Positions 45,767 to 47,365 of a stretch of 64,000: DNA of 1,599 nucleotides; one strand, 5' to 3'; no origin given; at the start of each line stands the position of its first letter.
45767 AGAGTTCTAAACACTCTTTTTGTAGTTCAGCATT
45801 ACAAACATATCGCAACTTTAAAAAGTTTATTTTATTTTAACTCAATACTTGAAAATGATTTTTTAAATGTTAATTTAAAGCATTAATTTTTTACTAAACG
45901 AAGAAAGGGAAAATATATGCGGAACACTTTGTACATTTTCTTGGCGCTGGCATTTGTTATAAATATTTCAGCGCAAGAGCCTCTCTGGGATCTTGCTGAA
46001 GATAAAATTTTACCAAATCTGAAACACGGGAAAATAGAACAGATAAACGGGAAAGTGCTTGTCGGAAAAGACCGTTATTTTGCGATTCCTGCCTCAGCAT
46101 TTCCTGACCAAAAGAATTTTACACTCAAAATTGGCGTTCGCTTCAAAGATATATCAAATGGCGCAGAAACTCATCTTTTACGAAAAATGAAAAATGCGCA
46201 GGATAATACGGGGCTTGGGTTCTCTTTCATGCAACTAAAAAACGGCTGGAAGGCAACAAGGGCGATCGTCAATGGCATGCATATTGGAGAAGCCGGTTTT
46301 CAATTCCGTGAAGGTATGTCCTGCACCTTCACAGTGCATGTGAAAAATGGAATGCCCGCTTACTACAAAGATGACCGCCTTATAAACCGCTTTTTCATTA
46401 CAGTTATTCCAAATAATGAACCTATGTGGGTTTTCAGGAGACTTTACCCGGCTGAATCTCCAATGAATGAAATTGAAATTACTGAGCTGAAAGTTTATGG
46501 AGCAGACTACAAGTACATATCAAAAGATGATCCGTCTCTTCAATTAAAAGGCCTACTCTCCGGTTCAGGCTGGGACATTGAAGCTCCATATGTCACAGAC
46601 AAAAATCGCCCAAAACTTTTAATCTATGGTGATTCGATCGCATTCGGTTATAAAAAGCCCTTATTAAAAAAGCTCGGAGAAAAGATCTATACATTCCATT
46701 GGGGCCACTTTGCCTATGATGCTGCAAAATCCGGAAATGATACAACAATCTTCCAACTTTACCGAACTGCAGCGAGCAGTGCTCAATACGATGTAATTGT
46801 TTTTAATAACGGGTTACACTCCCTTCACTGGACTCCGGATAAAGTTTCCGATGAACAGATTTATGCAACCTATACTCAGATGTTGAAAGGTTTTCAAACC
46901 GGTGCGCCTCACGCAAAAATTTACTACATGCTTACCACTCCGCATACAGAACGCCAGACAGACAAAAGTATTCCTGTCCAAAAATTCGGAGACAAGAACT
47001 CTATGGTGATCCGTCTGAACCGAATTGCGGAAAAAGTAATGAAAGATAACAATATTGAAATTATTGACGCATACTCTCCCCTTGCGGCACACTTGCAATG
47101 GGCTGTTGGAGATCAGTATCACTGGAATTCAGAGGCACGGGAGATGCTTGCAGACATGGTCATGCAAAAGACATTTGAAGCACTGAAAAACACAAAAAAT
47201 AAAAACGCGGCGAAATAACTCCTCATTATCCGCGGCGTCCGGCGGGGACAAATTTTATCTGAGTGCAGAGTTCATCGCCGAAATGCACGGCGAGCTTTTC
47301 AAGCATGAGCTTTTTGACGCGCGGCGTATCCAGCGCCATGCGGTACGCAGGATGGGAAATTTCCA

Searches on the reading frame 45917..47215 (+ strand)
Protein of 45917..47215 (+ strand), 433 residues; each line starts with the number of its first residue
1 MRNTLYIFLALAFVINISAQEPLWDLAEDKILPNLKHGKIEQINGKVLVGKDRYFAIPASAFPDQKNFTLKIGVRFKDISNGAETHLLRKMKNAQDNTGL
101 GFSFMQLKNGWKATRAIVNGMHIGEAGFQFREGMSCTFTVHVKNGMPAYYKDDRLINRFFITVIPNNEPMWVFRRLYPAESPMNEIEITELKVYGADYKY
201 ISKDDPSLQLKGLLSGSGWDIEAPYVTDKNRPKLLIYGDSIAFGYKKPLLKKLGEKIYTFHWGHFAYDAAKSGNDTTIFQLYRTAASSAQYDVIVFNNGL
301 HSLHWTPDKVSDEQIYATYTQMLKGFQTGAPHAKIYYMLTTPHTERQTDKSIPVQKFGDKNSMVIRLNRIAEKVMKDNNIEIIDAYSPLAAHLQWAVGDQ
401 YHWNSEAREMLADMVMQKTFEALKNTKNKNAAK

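Call 41: search_protein_families(library=pfam, proteins=[window:45917-47215:+], max_evalue=0.001)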
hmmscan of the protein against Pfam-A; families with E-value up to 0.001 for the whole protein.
window:45917-47215:+ (433 aa): 1 family
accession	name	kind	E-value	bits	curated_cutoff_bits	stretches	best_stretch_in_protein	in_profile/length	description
PF13472.12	Lipase_GDSL_2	-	2.2e-08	35.2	32.9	1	237-406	2-174/178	GDSL-like Lipase/Acylhydrolase family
